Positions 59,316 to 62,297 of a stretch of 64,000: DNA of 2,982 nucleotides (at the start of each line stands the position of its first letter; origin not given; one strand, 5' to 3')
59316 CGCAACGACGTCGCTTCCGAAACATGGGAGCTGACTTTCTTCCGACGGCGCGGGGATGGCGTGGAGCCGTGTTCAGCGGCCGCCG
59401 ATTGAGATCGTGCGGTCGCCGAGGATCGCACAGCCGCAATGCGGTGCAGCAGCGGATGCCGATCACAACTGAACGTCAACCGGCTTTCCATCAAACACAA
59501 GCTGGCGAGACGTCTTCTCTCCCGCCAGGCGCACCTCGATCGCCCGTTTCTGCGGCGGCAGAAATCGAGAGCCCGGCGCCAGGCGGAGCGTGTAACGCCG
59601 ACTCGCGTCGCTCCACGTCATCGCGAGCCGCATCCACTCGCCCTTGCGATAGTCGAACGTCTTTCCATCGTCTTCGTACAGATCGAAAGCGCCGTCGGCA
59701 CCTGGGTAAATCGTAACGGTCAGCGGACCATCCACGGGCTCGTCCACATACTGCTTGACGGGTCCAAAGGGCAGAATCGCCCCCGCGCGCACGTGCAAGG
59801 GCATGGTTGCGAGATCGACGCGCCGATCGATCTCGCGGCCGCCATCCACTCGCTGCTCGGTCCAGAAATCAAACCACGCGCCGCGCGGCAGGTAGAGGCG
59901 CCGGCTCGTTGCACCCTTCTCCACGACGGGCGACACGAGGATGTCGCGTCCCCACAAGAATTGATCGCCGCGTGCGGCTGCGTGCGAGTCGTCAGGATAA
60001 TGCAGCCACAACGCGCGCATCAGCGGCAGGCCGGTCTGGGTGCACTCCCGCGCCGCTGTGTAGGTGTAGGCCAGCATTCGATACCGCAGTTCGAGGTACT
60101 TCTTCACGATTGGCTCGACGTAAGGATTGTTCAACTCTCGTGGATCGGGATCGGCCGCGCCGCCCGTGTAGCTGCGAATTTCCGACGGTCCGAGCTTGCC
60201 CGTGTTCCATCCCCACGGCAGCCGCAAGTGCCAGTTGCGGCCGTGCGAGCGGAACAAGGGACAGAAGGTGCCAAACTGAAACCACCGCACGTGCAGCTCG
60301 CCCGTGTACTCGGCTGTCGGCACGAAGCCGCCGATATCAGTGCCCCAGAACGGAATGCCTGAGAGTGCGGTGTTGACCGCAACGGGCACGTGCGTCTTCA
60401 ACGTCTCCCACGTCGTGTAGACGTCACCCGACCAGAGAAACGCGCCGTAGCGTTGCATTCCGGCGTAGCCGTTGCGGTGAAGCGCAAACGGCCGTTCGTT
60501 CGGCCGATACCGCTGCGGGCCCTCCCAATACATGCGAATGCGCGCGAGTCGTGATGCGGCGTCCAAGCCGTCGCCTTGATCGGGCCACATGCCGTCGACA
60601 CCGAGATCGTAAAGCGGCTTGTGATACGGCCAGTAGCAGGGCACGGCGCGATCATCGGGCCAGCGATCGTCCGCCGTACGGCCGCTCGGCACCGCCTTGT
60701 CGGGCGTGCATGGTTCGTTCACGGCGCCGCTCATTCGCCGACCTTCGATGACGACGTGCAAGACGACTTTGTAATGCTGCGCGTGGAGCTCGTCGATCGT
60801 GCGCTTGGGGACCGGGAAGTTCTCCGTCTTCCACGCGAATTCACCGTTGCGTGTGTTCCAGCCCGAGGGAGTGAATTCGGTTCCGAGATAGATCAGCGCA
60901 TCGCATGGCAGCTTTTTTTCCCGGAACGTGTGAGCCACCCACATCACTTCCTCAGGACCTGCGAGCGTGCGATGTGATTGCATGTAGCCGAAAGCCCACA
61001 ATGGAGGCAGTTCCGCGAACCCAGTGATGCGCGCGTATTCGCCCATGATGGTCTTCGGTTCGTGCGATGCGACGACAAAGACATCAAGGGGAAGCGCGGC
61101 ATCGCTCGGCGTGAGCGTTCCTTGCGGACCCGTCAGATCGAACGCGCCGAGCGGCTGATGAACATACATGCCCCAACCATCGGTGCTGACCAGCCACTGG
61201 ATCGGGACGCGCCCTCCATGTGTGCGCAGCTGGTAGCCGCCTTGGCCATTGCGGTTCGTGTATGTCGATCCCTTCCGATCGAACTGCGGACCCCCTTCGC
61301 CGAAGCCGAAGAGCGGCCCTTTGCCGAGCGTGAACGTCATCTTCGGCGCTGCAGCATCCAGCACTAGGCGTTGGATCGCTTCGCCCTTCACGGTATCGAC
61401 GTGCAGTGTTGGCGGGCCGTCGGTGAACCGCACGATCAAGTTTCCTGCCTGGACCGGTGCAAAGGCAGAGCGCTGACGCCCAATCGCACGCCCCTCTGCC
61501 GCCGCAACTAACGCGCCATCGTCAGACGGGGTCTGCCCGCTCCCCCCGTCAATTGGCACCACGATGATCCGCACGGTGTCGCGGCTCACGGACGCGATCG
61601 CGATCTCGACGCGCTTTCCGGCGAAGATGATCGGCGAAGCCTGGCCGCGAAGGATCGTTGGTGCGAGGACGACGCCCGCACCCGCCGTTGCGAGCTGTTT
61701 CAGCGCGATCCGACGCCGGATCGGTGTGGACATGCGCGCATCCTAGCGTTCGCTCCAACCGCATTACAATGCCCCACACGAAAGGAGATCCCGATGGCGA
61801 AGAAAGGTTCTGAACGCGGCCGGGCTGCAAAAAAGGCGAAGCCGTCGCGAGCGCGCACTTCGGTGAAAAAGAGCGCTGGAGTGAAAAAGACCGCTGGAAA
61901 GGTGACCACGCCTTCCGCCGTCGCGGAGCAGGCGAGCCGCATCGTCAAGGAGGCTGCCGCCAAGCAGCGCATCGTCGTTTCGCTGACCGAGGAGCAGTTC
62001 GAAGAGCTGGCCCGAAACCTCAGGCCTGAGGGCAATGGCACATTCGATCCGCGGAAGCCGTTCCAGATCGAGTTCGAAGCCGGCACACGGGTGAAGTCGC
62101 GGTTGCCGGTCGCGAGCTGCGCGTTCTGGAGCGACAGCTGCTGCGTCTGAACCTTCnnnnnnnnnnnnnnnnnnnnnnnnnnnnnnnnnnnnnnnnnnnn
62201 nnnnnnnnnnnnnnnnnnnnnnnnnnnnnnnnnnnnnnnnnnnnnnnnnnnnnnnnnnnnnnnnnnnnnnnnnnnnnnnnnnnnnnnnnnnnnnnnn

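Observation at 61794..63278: Candidate minimal RiPP-type cassette: Cys-tailed 118-aa protein coupled to an RRE-like/SagB-type dehydrogenase with no YcaO partner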

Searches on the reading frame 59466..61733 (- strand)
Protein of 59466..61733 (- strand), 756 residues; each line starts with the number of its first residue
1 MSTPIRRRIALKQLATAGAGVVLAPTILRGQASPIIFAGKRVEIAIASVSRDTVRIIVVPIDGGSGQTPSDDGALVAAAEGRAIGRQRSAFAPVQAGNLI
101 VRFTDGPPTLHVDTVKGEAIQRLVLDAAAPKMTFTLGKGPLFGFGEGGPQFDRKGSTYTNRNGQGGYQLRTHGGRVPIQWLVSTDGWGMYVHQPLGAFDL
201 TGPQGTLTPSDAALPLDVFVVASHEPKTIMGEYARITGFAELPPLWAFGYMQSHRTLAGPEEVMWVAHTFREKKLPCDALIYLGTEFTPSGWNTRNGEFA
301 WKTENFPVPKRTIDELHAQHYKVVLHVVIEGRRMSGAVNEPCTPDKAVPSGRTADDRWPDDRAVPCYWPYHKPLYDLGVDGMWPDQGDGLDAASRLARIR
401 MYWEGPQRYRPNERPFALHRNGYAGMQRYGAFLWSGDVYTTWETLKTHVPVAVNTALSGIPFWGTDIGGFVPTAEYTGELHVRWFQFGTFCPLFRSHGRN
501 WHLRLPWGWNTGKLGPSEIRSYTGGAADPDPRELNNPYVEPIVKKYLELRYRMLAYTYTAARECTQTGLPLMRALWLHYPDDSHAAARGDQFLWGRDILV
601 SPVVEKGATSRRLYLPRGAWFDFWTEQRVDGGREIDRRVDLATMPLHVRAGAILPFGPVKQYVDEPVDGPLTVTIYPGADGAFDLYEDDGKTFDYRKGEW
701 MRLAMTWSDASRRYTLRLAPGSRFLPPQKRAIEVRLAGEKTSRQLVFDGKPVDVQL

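Call 3: search_protein_families(library=pfam, proteins=[window:59466-61733:-], max_evalue=1)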
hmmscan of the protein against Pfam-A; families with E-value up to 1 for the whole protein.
window:59466-61733:- (756 aa): 3 families
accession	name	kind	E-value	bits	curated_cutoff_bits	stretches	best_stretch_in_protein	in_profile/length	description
PF01055.32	Glyco_hydro_31_2nd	-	1.6e-54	185.9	23.5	1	241-560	2-328/328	Glycosyl hydrolases family 31 TIM-barrel domain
PF21365.3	Glyco_hydro_31_3rd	-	1.3e-27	96.5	24.4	1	568-654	1-87/87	Glycosyl hydrolase family 31 C-terminal domain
PF17137.9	DUF5110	-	7.5e-16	58.4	27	1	670-738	1-70/71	Domain of unknown function (DUF5110)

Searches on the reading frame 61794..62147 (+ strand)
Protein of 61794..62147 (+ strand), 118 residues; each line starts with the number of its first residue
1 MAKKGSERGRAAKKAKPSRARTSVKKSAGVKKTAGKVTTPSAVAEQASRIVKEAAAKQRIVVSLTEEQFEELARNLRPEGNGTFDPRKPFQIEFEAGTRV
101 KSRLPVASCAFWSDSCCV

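Call 3: search_protein_families(library=pfam, proteins=[window:61794-62147:+], max_evalue=1)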
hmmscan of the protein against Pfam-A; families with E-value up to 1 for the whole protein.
window:61794-62147:+ (118 aa): 0 families

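Call 4: search_protein_families(library=ncbifam, proteins=[window:61794-62147:+], max_evalue=1)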
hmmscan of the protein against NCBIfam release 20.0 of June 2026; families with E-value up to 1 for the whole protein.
window:61794-62147:+ (118 aa): 0 families

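Call 5: find_homologous_proteins(query=window:61794-62147:+, max_evalue=0.01)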
Query window:61794-62147:+ (118 aa): 11 proteins with E <= 0.01 among 44 candidates.
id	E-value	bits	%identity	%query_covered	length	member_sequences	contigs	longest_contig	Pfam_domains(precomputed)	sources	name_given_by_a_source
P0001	3.0e-67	242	100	100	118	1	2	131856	-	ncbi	-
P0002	4.7e-56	206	87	100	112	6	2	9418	-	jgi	jgi:hypothetical protein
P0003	2.2e-46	175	75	100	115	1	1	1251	-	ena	-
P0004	1.3e-43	166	74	100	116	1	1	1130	-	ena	-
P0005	1.6e-31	127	78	62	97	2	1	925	-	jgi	-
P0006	4.6e-31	126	59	88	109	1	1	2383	-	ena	-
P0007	6.0e-29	119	72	63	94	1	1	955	-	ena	-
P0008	7.1e-29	119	66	74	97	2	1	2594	-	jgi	jgi:hypothetical protein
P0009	2.3e-28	117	55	100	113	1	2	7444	-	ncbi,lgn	-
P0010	4.2e-28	116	63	70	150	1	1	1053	-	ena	-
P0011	5.3e-28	116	65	66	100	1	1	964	-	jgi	jgi:hypothetical protein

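Call 10: find_encoding_contigs(protein=P0001, flank=10000, max_places=4)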
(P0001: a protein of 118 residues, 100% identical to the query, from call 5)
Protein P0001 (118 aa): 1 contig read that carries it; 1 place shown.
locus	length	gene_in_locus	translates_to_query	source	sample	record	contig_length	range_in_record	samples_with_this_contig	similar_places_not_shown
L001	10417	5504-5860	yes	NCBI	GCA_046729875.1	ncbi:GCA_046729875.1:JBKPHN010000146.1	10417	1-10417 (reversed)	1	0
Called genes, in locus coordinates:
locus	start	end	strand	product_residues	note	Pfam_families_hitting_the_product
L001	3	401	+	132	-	?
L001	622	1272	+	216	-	PF20142:Scaffold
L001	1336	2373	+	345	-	PF01471:PG_binding_1, PF03734:YkuD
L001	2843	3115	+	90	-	-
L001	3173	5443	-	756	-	PF01055:Glyco_hydro_31_2nd, PF21365:Glyco_hydro_31_3rd, PF17137:DUF5110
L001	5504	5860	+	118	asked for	-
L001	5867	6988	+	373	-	PF00881:Nitroreductase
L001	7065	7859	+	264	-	PF02739:5_3_exonuc_N, PF01367:5_3_exonuc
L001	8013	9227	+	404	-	PF24684:Vgb_lyase, PF21959:DUF6923 (faint), PF08450:SGL (faint), PF24684:Vgb_lyase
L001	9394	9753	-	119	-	-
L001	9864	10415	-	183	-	?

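Call 48: search_protein_representatives(alignment_id=A1)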
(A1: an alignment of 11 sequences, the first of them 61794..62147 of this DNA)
Query: 11 sequences, 104 profile positions. Proteins with E-value up to 0.001 (for the whole library): 49; up to 1e-10: 8; up to 1e-30: 1. The best 49 are listed.
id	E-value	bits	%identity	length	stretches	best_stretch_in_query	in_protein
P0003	8.2e-48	177.6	-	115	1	10-104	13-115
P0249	3.1e-27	111.5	-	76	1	30-104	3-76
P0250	1.5e-18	83.6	-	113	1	9-104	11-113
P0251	3.9e-15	72.6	-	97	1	27-104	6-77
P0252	1.3e-13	67.7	-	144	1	1-104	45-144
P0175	2.3e-13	66.9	-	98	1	4-104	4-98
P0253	9.7e-13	64.9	-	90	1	15-104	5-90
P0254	3.0e-11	60.2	-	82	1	26-104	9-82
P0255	1.4e-10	58.0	-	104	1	19-104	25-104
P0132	1.5e-10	57.9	-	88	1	16-104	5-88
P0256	8.4e-10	55.5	-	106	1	25-104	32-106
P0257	3.7e-09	53.4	-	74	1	30-104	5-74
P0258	1.1e-08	51.9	-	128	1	15-104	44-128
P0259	1.3e-08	51.7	-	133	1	1-104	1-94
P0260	2.5e-08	50.7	-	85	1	24-104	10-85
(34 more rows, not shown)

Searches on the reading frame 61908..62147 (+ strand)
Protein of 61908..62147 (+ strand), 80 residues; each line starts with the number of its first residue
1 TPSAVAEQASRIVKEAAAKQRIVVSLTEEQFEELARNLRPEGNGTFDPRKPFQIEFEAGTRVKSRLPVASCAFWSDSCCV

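Call 42: find_homologous_proteins(query=A4, max_evalue=0.001)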
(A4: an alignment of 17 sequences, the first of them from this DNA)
Query A4 (17 sequences) (80 aa, profile of the alignment): 145 proteins with E <= 0.001 among 1806 candidates; the best 120 are listed.
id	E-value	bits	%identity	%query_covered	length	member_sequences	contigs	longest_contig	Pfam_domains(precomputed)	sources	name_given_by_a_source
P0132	3.0e-31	125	38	93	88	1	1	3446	-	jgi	jgi:hypothetical protein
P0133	1.2e-30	123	41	93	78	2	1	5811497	-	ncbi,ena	-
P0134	1.7e-30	123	36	93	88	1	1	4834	-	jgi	jgi:hypothetical protein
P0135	4.4e-30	122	35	93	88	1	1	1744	-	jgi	jgi:hypothetical protein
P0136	5.4e-30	121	39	93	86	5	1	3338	-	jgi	jgi:cytochrome c551/c552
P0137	6.2e-30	121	36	94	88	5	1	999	-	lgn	-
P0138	7.0e-30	121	40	91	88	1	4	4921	-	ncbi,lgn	-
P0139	9.5e-30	121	39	100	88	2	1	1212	-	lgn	-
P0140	1.1e-29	120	36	96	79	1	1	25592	-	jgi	jgi:hypothetical protein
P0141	1.1e-29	120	35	99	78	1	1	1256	-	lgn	-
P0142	1.2e-29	120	39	100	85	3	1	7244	-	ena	-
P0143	1.6e-29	120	32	94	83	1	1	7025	-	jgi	jgi:hypothetical protein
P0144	1.6e-29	120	39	93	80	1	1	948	-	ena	-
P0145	1.7e-29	120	38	93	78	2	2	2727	-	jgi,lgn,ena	jgi:hypothetical protein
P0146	3.5e-29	119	38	93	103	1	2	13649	-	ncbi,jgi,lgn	jgi:hypothetical protein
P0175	1.0e-27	114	44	91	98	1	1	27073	-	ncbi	-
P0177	1.0e-27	114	38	95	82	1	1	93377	-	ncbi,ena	-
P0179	1.1e-27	114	33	91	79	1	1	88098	-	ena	-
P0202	1.9e-26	110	37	91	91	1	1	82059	-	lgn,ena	-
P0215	5.2e-26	109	28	84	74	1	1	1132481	-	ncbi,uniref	ncbi:hypothetical protein [Nonomuraea typhae]|uniref:Uncharacterized protein n=1 Tax=Nonomuraea typh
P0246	6.1e-24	102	37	89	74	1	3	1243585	-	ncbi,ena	-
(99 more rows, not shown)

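Call 44: find_encoding_contigs(protein=P0215, flank=5000, max_places=2)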
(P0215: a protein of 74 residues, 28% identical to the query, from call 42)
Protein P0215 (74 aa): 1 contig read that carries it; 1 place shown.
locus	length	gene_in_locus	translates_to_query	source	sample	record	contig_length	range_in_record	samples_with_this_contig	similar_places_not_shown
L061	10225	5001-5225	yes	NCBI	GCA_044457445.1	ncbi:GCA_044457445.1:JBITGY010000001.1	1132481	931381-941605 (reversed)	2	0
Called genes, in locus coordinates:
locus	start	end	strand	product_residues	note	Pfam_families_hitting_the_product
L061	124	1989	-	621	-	PF01580:FtsK_SpoIIIE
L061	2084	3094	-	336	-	PF10935:DUF2637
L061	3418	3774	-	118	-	-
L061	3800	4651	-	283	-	-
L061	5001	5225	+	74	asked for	-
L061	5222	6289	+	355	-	PF00881:Nitroreductase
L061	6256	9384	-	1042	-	PF00873:ACR_tran, PF02355:SecD_SecF_C (weak)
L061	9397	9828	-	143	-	-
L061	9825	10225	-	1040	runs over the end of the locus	PF00873:ACR_tran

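Call 45: find_encoding_contigs(protein=P0177, flank=5000, max_places=2)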
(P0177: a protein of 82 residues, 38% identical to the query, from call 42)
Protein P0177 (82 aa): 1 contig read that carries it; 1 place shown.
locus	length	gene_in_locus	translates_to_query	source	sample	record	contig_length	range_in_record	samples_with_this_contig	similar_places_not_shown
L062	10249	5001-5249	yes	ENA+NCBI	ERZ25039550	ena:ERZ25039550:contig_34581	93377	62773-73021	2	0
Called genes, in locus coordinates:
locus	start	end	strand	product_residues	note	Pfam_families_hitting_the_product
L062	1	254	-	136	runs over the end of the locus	PF01799:Fer2_2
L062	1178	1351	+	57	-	-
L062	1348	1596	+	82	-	-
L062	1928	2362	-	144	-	-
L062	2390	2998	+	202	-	-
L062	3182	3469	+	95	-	-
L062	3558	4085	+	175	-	-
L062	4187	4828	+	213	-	-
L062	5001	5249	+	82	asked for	-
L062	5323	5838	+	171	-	-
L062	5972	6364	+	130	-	PF00881:Nitroreductase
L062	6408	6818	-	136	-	-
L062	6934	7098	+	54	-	PF00471:Ribosomal_L33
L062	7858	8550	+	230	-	PF19051:GFO_IDH_MocA_C2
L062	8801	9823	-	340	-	PF07596:SBP_bac_10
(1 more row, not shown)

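Call 46: find_encoding_contigs(protein=P0246, flank=5000, max_places=2)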
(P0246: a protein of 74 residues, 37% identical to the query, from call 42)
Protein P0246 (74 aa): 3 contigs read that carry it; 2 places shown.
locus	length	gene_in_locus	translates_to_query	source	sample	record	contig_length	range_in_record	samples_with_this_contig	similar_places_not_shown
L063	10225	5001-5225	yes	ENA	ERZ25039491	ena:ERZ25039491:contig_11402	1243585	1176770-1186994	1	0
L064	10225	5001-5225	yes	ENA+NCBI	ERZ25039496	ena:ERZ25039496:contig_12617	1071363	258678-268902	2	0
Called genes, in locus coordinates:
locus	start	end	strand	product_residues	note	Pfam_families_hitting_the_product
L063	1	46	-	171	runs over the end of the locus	-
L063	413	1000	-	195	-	-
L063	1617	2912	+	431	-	PF04916:Phospholip_B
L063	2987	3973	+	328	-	PF15887:Peptidase_Mx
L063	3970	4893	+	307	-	PF04960:Glutaminase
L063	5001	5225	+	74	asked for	-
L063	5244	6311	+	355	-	PF00881:Nitroreductase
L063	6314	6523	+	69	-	PF07883:Cupin_2 (weak)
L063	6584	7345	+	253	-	-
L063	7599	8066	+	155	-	PF00479:G6PD_N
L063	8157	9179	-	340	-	PF13458:Peripla_BP_6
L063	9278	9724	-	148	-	-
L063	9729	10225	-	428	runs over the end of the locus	PF00872:Transposase_mut, PF10551:MULE (weak)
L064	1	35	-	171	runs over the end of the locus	-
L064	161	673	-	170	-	-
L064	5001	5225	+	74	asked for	-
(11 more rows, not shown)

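Call 73: find_encoding_contigs(protein=P0179, flank=3000, max_places=1)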
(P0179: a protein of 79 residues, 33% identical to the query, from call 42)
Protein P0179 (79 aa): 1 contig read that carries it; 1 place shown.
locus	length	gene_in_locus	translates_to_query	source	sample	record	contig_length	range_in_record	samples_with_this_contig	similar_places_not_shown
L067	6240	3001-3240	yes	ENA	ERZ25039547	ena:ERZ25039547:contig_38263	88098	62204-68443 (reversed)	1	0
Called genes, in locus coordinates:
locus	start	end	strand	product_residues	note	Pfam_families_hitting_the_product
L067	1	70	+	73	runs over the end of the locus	-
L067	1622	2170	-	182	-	-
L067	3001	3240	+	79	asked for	-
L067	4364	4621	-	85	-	PF01081:Aldolase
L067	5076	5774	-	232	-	-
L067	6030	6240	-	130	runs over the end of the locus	PF03965:Penicillinase_R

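Call 74: find_encoding_contigs(protein=P0202, flank=3000, max_places=1)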
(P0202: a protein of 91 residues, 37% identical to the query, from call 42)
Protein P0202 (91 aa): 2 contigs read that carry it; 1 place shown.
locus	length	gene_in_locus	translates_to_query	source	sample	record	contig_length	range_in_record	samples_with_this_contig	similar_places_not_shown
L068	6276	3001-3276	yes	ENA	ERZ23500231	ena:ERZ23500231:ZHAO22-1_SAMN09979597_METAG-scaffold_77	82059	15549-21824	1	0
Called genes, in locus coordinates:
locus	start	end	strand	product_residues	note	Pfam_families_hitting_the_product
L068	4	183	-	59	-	-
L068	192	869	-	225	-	PF07298:NnrU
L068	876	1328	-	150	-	PF25063:ARM_TT21_C (weak), PF13432:TPR_16, PF14559:TPR_19 (weak), PF23914:TPR_CcmH_CycH (weak), PF13424:TPR_12 (weak), PF00515:TPR_1, PF07719:TPR_2, PF14559:TPR_19, +7 more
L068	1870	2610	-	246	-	PF06764:DUF1223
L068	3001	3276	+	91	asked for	-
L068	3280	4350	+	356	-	PF00881:Nitroreductase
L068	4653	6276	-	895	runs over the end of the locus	PF00330:Aconitase, PF00694:Aconitase_C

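Call 75: find_encoding_contigs(protein=P0175, flank=3000, max_places=1)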
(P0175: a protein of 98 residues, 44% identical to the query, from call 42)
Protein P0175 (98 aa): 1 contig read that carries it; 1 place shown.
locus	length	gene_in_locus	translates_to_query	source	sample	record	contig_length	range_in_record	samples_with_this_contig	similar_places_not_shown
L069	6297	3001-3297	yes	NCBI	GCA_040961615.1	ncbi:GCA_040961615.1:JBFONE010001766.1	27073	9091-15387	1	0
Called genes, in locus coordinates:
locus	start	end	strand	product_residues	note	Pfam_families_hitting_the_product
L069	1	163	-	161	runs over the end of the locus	-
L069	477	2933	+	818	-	PF05199:GMC_oxred_C, PF06439:3keto-disac_hyd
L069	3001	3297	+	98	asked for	-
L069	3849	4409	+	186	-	PF00881:Nitroreductase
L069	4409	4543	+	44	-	-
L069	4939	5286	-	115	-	-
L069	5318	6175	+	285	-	-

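Call 76: find_encoding_contigs(protein=P0140, flank=3000, max_places=1)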
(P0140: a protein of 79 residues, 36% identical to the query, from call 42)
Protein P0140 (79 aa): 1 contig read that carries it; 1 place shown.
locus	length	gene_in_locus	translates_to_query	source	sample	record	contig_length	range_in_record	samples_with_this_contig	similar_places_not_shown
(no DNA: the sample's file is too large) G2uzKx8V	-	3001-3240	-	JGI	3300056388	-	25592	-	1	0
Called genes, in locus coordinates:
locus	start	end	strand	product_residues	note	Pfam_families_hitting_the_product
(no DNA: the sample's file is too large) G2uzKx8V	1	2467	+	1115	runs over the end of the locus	PF13428:TPR_14 (faint), PF00515:TPR_1 (faint), PF07719:TPR_2 (faint), PF13371:TPR_9 (faint), PF13424:TPR_12 (faint), PF13432:TPR_16 (weak), PF14559:TPR_19 (weak), PF13432:TPR_16 (weak), +5 more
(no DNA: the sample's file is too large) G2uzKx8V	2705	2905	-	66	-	-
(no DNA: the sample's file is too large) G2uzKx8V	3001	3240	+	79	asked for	-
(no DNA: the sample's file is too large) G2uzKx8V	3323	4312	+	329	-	PF00881:Nitroreductase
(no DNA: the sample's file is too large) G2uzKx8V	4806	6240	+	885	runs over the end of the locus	-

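Call 81: search_solved_structures(query=A4, max_evalue=10, show_alignments=0)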
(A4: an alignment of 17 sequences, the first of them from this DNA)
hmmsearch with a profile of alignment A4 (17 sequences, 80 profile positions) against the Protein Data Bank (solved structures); distinct sequences matched with E-value up to 10: 26.
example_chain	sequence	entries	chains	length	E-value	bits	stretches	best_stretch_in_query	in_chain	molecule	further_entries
3qrx_A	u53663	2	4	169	0.033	17.8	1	17-50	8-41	Centrin | Caltractin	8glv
28js_K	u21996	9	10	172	0.036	17.7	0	30-54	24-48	Centrin-2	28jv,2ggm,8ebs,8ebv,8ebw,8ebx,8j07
6au8_A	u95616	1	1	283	0.057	17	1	10-58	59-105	Golgi to ER traffic protein 4 homolog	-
9fqr_Pk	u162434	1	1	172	0.057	17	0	30-54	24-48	Centrin-2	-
7ru9_C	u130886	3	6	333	0.072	16.7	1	10-58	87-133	Golgi to ER traffic protein 4 homolog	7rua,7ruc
9d2f_S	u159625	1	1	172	0.082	16.5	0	30-54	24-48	Centrin-2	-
5d43_A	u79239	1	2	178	0.12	16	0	30-54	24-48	Centrin-1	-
3kf9_A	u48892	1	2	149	0.14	15.8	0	31-50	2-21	Caltractin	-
2ami_A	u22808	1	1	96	0.38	14.4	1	16-51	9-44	Caltractin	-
2m0n_A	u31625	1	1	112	0.43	14.2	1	30-65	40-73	Putative uncharacterized protein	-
6xd8_A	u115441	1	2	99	0.51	13.9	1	16-74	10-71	Foldase protein PrsA 1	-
6x0a_a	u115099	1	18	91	0.55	13.9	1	4-55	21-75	Putative addiction module antidote protein, CopG/Arc/MetJ family chimera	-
5ceg_A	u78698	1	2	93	0.58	13.8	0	4-61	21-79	Addiction module antidote protein, CopG/Arc/MetJ family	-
2obh_A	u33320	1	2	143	0.63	13.7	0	34-66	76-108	Centrin-2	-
2o6a_A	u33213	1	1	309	0.72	13.5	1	10-69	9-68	Iron-utilization periplasmic protein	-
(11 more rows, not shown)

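Call 82: search_protein_families(library=pfam, alignment_id=A4, max_evalue=1)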
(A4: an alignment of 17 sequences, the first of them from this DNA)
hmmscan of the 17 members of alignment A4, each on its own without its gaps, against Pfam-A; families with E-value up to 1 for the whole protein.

A. member 1, seq(80 aa): 0 families

B. families by the number of members that match (of 17 scanned): 14 families
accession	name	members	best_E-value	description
PF23963.1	DUF7291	3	0.019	Family of unknown function (DUF7291)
PF20869.2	FAM186A_PQQAQ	2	0.059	FAM186A, PQQAQ repeat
PF11126.13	Phage_DsbA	1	0.017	Transcriptional regulator DsbA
PF11943.13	DUF3460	1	0.06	Protein of unknown function (DUF3460)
PF18545.6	HalOD1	1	0.081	Halobacterial output domain 1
PF02885.22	Glycos_trans_3N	1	0.1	Glycosyl transferase family, helical bundle domain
PF17765.7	MLTR_LBD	1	0.1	MmyB-like transcription regulator ligand binding domain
PF12651.13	RHH_3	1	0.13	Ribbon-helix-helix domain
PF14292.12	SusE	1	0.14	SusE outer membrane protein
PF21537.2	DUF1980_C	1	0.16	DUF1980 C-terminal domain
PF20380.3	DUF6675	1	0.16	Family of unknown function (DUF6675)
PF02597.26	ThiS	1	0.21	ThiS family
PF25688.1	P22_gp7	1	0.22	Bacteriophage P22 DNA ejection protein gp7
PF00928.26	Adap_comp_sub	1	0.25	Adaptor complexes medium subunit family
